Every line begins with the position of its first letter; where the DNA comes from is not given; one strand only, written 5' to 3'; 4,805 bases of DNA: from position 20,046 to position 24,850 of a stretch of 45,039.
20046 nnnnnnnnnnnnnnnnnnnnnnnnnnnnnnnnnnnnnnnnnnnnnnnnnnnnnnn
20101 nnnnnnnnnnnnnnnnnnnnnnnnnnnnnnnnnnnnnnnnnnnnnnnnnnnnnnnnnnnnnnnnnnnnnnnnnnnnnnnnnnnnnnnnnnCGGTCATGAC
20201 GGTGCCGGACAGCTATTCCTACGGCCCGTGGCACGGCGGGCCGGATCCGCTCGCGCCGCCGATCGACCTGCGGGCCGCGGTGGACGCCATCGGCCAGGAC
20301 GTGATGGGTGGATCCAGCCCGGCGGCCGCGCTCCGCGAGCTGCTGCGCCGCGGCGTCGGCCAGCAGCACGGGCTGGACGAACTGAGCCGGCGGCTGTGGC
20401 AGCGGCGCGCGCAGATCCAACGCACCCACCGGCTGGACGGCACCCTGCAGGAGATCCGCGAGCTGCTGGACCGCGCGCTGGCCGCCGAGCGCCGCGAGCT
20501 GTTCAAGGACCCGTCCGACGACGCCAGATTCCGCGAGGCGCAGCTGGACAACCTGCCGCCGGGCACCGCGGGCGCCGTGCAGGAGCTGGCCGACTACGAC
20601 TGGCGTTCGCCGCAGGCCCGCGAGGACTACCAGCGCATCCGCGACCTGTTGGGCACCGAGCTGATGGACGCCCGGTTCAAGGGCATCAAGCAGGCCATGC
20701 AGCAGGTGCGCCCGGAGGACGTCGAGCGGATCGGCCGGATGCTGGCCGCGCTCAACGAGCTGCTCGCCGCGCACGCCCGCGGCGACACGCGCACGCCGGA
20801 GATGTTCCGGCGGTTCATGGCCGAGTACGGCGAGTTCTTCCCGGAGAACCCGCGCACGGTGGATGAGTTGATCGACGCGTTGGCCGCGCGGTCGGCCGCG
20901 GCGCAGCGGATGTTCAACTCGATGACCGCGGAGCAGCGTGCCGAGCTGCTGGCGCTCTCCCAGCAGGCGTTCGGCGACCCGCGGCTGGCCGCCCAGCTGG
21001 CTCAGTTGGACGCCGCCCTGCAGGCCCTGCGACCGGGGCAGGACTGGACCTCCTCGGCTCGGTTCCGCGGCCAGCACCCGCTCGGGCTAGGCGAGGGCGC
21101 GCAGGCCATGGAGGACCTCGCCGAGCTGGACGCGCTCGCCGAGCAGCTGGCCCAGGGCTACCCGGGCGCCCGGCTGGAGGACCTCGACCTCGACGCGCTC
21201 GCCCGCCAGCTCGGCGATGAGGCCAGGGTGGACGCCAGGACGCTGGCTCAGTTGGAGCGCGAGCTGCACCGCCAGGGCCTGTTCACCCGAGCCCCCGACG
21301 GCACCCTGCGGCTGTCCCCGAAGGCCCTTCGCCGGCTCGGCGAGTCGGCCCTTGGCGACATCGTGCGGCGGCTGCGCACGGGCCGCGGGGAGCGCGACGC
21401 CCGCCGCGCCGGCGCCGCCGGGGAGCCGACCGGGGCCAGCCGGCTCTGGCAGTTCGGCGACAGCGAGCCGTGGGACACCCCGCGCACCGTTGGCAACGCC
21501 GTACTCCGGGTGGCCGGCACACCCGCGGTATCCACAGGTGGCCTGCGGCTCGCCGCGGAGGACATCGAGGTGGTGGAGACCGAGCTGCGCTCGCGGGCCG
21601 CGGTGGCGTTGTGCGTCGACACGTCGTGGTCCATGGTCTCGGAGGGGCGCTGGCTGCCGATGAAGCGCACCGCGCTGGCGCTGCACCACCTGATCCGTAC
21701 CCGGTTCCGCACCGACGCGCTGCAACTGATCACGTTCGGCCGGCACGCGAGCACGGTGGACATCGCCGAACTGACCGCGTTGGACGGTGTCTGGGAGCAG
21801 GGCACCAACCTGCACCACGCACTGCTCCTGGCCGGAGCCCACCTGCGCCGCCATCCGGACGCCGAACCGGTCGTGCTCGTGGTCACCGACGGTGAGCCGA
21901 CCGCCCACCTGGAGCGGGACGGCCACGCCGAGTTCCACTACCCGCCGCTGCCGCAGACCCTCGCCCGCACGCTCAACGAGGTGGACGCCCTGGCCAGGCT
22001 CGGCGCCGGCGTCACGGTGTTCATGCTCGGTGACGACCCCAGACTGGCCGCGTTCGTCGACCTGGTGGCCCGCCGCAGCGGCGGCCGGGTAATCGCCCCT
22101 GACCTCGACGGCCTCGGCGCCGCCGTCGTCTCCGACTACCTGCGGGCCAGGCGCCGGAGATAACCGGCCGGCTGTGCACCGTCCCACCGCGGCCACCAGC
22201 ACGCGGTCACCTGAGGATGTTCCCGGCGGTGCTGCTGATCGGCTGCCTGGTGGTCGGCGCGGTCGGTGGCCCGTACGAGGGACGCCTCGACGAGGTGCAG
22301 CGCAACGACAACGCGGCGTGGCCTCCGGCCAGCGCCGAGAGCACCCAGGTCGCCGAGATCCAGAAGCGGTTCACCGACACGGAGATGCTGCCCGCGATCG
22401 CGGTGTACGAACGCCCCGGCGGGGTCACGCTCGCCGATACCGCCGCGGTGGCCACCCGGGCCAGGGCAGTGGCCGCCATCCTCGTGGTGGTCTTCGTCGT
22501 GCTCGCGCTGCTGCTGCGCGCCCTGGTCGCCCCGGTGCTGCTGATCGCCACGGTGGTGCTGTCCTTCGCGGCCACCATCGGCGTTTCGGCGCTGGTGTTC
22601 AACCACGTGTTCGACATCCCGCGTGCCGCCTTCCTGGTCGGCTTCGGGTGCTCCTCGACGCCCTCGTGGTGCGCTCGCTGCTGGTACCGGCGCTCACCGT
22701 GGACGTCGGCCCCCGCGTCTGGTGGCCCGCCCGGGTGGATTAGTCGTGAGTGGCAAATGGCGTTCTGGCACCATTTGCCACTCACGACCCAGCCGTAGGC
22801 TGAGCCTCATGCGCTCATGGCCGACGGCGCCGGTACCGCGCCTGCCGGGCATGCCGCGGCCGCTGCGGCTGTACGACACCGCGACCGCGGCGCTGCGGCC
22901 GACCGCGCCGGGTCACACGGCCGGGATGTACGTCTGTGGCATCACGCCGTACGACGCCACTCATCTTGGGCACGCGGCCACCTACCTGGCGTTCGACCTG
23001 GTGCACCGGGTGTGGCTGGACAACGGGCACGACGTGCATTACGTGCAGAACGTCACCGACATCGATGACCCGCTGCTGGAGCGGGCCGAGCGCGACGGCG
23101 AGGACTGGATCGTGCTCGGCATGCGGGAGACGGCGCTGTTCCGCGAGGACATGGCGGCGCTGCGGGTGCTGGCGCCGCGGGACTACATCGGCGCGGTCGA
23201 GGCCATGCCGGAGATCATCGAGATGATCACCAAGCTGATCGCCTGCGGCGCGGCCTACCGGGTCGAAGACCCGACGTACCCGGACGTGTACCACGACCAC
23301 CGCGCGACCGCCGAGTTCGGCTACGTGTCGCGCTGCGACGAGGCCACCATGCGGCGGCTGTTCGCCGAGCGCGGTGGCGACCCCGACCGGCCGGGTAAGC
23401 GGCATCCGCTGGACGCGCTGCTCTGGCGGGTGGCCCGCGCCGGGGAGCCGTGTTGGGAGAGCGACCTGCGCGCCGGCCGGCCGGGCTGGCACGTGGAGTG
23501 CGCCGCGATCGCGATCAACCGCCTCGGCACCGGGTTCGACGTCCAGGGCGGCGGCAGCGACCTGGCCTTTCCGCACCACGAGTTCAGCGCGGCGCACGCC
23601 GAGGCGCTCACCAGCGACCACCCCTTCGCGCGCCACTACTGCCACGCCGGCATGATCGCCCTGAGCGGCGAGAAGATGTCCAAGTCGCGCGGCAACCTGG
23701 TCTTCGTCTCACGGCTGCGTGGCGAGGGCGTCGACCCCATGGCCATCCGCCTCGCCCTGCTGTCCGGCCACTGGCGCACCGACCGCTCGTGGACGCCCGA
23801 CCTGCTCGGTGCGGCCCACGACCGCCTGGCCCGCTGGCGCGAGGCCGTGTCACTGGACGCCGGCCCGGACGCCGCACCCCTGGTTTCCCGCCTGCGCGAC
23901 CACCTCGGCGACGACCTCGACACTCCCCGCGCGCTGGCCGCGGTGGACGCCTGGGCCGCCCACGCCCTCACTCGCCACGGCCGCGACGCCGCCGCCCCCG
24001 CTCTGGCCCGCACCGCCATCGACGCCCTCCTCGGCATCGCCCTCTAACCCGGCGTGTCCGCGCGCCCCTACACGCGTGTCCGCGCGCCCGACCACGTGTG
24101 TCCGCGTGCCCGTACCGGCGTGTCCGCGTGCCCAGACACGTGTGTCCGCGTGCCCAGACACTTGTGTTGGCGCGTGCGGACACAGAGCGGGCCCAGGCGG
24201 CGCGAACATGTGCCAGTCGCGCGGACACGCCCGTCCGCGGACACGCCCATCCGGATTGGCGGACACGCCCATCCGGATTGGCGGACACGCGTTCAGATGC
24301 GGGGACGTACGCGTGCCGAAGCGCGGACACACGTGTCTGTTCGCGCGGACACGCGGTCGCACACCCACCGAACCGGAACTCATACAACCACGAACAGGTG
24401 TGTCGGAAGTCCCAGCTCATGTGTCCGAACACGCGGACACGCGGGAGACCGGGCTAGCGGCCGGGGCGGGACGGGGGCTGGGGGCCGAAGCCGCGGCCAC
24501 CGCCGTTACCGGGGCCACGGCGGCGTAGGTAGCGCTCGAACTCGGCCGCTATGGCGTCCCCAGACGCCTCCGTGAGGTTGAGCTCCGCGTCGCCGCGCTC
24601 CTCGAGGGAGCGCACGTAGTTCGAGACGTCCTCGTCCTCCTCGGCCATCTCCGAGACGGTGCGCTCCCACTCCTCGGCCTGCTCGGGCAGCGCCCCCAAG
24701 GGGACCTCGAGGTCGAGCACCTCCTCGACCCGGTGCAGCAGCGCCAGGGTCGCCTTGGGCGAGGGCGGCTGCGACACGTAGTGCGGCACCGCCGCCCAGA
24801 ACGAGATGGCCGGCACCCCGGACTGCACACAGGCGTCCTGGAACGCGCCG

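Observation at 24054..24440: The mshC/PAC2 convergent spacer is a phased 22-bp iteron-like array that reverses orientation midway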

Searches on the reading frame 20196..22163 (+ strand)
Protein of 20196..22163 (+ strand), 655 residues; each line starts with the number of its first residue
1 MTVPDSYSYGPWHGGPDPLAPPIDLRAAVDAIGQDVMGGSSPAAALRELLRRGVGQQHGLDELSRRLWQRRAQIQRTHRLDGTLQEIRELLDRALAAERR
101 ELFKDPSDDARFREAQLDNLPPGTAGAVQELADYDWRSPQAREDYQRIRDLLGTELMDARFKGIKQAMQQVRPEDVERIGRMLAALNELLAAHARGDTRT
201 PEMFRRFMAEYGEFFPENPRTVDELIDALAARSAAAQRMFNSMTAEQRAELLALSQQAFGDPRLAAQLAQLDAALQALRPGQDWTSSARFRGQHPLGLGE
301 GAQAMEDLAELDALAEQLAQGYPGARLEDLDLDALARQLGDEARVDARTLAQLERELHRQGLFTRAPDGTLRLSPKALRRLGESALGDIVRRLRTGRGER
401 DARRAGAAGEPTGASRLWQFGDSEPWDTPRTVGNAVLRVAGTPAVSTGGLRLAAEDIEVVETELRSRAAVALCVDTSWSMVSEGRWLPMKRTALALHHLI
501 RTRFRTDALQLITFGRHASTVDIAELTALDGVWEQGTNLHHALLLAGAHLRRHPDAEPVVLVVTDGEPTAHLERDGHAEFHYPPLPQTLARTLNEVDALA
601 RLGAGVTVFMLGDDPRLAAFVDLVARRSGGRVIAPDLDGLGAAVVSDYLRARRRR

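Call 7: search_protein_families(library=ncbifam, proteins=[window:20196-22163:+])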
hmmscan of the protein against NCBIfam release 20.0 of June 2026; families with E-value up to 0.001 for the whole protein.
window:20196-22163:+ (655 aa): 1 family
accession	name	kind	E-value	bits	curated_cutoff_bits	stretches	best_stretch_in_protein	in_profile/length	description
TIGR02442.1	Cob-chelat-sub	hypoth_equivalog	5.3e-06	25.1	779.45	1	435-568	439-583/641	putative cobaltochelatase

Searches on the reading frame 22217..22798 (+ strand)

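Call 78: search_protein_families(library=pfam, proteins=[window:22217-22798:+], max_evalue=0.001)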
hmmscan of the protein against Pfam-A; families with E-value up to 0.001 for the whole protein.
window:22217-22798:+ (193 aa): 1 family
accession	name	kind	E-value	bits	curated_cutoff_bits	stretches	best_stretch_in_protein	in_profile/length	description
PF03176.21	MMPL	-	3.2e-09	36.6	20.5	1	40-142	102-205/333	MMPL family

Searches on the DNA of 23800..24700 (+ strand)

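Call 8: search_rna_families(source=window, start=23800, end=24700, threshold=evalue, max_evalue=10)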
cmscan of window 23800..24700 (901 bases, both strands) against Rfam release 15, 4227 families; matches with E-value up to 10: 9.
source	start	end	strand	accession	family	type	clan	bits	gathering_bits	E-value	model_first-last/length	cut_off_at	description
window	24141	24184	+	RF00907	mir-941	Gene; miRNA;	-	21.2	60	0.76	1-72/72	no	mir-941 microRNA precursor family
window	24133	24237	-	RF03832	mir-H4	Gene; miRNA;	-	19.1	90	3.9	1-76/76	no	mir-H4 microRNA precursor family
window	24508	24578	-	RF03191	mir-1913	Gene; miRNA;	-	17.5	105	2.1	1-80/80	no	mir-1913 microRNA precursor family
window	24241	24280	-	RF03704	MIR4380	Gene; miRNA;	-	16.1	83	4.5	1-82/82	no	MIR4380 microRNA precursor family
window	24409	24480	+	RF01383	GRIK4_3p_UTR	Gene;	-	15.8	38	2.9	3-66/94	no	GRIK4 3 prime UTR element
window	24097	24211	-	RF03654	MIR4239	Gene; miRNA;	-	15.7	100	4.9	1-120/120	no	MIR4239 microRNA precursor family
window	24247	24286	+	RF03704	MIR4380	Gene; miRNA;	-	15.2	83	7.7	1-82/82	no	MIR4380 microRNA precursor family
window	24219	24306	-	RF03662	mir-2060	Gene; miRNA;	-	15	54.5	5.3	1-94/94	no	mir-2060 microRNA precursor family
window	24140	24282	+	RF02868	ncS037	Gene; sRNA;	-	14.9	112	9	1-152/152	no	Burkholderia sRNA 37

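Call 37: search_dna_similar(query=window:24040-24460:+, collection=plasmids, mode=distant, max_evalue=0.001, max_rows=25)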
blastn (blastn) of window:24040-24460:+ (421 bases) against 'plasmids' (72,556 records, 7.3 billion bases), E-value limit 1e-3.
No match.

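Call 38: search_dna_similar(query=window:24040-24460:+, collection=phages, mode=distant, max_evalue=0.001, max_rows=15)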
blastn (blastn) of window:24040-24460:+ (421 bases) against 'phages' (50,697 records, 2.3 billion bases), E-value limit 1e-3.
No match.
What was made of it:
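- There are no plasmid or phage matches (calls 37, 38).
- Tried and rejected: No match, although the low-complexity filter may hide repeats (calls 37, 38).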

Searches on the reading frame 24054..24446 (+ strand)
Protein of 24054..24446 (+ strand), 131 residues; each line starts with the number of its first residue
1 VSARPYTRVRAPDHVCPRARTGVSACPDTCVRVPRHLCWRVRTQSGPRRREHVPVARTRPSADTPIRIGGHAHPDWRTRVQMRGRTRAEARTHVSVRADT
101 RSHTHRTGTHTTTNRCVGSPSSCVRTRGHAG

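Call 57: find_homologous_proteins(query=window:24054-24446:+, max_evalue=10)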
Query seq(131 aa): 38 candidates shared short words with the query, none scored E <= 10.
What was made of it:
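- The translated array has no protein homologue (call 57).
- Tried and rejected: No hits (call 57).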
